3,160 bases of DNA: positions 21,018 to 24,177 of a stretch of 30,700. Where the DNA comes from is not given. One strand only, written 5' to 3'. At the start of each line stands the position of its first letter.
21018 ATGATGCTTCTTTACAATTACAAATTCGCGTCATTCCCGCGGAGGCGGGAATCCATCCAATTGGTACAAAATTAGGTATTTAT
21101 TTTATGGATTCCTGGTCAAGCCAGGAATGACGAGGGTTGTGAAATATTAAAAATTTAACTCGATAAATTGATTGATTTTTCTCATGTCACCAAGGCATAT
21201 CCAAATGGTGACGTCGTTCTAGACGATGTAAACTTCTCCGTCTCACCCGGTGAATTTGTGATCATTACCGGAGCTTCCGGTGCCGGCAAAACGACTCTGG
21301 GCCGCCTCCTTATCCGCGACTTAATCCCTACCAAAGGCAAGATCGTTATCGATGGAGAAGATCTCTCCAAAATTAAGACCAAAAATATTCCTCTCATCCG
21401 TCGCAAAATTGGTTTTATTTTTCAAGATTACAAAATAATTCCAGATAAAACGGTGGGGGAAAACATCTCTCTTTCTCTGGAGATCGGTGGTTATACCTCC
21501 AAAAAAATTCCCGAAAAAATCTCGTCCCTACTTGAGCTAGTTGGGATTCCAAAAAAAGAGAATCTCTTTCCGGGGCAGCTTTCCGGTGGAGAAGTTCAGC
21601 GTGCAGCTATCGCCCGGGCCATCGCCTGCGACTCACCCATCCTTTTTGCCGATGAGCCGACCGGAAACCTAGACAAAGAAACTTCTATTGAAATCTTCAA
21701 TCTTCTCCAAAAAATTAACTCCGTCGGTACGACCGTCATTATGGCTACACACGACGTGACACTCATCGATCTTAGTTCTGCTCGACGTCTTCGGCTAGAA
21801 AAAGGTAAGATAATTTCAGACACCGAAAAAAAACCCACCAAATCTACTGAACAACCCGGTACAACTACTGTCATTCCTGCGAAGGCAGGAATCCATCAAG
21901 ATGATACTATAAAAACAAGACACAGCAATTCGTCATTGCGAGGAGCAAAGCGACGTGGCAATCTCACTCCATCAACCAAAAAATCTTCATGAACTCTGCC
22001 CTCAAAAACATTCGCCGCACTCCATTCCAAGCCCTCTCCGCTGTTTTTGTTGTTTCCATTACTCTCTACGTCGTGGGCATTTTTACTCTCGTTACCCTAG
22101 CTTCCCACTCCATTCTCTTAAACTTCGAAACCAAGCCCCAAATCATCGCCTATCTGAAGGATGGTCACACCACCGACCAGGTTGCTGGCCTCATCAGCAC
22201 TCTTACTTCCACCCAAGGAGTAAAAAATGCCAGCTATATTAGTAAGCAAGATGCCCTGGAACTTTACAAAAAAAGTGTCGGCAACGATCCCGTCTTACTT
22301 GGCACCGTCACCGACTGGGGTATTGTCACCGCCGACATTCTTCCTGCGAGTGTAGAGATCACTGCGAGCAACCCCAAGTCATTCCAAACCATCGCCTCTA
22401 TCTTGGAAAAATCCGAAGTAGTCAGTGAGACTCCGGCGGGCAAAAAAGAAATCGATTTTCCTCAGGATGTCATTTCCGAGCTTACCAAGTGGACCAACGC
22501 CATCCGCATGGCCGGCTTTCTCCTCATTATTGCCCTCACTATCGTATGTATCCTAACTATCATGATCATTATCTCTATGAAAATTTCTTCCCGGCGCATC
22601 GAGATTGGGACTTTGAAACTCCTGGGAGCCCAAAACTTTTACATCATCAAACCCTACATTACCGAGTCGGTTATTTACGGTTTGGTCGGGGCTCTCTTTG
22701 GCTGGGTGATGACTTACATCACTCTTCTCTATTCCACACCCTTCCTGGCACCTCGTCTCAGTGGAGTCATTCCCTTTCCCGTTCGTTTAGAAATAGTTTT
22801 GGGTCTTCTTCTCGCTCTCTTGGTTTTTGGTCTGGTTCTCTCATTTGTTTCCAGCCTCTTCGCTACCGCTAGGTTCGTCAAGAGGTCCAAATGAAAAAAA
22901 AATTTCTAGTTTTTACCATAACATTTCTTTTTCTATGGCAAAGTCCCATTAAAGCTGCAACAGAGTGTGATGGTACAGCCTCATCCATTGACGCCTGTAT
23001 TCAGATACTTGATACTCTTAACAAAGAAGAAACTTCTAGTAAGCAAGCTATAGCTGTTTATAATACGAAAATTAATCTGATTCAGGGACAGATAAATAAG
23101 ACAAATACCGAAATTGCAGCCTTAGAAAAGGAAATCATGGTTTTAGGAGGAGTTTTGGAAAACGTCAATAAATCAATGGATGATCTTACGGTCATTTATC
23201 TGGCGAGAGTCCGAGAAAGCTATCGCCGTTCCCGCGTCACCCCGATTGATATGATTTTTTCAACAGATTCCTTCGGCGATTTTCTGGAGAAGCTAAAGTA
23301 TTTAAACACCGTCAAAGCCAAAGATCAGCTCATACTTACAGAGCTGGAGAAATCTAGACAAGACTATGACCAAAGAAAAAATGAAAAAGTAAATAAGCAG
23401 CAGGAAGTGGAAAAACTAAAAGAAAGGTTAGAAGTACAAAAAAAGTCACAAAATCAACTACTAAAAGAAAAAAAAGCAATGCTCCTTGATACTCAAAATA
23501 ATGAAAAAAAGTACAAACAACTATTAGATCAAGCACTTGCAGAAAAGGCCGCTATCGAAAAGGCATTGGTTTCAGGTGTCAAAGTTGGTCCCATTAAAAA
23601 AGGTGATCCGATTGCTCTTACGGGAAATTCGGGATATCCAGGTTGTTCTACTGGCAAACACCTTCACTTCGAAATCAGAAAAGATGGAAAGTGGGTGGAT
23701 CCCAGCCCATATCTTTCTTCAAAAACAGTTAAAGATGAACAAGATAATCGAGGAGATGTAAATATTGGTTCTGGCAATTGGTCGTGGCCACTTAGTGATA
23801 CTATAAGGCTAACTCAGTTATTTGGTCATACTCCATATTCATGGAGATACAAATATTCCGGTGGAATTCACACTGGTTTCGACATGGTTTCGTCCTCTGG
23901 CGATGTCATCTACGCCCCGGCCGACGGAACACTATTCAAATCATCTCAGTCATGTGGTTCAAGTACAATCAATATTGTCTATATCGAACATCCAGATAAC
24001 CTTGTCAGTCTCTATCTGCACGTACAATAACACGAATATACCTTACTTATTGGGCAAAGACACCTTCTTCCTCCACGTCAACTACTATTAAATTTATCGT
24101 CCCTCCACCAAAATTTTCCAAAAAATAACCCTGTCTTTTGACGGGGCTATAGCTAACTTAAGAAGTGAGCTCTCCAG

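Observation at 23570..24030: Circularly permuted, catalytically intact M23 peptidase as the FtsEX partner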

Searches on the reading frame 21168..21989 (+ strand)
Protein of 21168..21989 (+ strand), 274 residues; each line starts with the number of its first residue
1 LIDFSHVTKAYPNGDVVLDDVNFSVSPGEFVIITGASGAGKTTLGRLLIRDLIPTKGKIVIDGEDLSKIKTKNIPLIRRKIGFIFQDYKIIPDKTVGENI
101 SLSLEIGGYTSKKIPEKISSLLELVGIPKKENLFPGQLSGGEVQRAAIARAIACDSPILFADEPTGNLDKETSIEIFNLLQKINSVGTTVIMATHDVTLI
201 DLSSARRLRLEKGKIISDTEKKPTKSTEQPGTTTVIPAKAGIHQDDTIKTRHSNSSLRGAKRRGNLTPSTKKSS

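Call 4: search_protein_families(library=pfam, proteins=[window:21168-21989:+], max_evalue=1)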
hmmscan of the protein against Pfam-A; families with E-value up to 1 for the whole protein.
window:21168-21989:+ (274 aa): 23 families
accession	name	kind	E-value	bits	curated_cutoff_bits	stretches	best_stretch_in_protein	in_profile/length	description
PF00005.33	ABC_tran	-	3.7e-34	118.7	25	1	18-165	1-136/137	ABC transporter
PF20720.3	nSTAND3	-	1.9e-05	24.9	27.2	1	29-71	18-59/155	Novel STAND NTPase 3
PF13304.12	AAA_21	-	2.9e-05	24.7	27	2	138-201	238-304/304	AAA domain, putative AbiEii toxin, Type IV TA system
PF02463.25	SMC_N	-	0.00098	19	40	1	30-199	26-202/220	RecF/RecN/SMC N terminal domain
PF06414.18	Zeta_toxin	-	0.001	19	22.3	1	30-66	18-54/199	Zeta toxin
PF13238.12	AAA_18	-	0.0013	19.6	29.4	1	31-94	1-54/128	AAA domain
PF13173.12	AAA_14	-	0.0024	18.3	27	1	29-73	3-47/129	AAA domain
PF13401.12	AAA_22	-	0.0036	18.1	27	1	29-52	6-29/130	AAA domain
PF13191.12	AAA_16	-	0.0047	17.9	32.6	1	26-56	23-52/167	AAA ATPase domain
PF13555.12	AAA_29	-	0.011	16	27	1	19-44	13-38/61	P-loop containing region of AAA domain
PF13479.12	AAA_24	-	0.034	14.4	27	1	31-78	5-46/195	AAA domain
PF01583.26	APS_kinase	-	0.039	14.4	21.1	1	30-68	4-43/152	Adenylylsulphate kinase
PF13521.12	AAA_28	-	0.049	14.3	27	1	31-48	2-19/164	AAA domain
PF13481.12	AAA_25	-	0.062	13.3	27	1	27-44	32-49/195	AAA domain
PF02367.23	TsaE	-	0.063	13.7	26.6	1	25-52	18-45/128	Threonylcarbamoyl adenosine biosynthesis protein TsaE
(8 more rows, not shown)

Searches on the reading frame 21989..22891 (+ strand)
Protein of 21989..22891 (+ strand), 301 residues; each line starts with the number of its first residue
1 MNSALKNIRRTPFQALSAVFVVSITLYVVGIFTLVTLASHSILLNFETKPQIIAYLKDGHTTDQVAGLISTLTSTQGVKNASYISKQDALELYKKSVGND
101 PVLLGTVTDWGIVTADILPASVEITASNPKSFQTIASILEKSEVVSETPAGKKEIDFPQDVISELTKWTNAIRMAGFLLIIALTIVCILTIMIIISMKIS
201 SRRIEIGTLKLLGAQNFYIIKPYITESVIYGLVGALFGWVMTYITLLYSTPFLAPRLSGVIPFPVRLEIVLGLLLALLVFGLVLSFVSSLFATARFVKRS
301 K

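Call 4: search_protein_families(library=pfam, proteins=[window:21989-22891:+], max_evalue=1)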
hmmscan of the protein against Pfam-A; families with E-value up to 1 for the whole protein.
window:21989-22891:+ (301 aa): 5 families
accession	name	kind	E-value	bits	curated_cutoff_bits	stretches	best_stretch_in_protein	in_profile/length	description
PF18075.7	FtsX_ECD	-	8.2e-13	49.2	23.5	1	51-146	2-94/96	FtsX extracellular domain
PF02687.27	FtsX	-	3.9e-12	46.7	25.5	1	178-300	2-119/120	FtsX-like permease C-terminal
PF06687.17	SUR7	-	0.095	12.8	29.6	1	150-246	88-154/201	SUR7/PalI family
PF06024.17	Orf78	-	0.16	12.7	29.4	1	164-197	50-83/101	Orf78 (ac78)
PF19319.4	DUF5919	-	0.26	11.5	23.5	1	46-103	85-142/161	Domain of unknown function (DUF5919)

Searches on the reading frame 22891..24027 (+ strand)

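Call 4: search_protein_families(library=pfam, proteins=[window:22891-24027:+], max_evalue=1)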
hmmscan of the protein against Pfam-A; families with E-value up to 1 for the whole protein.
window:22891-24027:+ (379 aa): 9 families
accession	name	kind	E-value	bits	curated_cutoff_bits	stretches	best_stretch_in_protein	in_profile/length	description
PF01551.29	Peptidase_M23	-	1.4e-16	60.9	28.7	2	234-271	62-96/96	Peptidase family M23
PF24568.1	CC_PcsB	-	1.1e-05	25.6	27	1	106-158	18-71/75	Peptidoglycan hydrolase PcsB, coiled-coil domain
PF08702.15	Fib_alpha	-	0.056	14.1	29.9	1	36-101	58-123/143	Fibrinogen alpha/beta chain family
PF10186.14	ATG14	-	0.056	13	33.2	0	21-113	43-137/347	Vacuolar sorting 38 and autophagy-related subunit 14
PF03961.19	FapA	-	0.082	12.9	31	1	153-229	155-229/272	Flagellar Assembly Protein A beta solenoid domain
PF10135.14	Rod-binding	-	0.2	12.7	25.1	1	197-221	12-36/51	Rod binding protein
PF17072.10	Spike_torovirin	-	0.24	9.8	35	1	49-97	874-922/1272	Torovirinae spike glycoprotein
PF09486.15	HrpB7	-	0.4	11.5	29.7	0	144-218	16-90/157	Bacterial type III secretion protein (HrpB7)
PF05377.16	FlaC_arch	-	0.89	10.4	27.8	1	60-103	1-44/55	Flagella accessory protein C (FlaC)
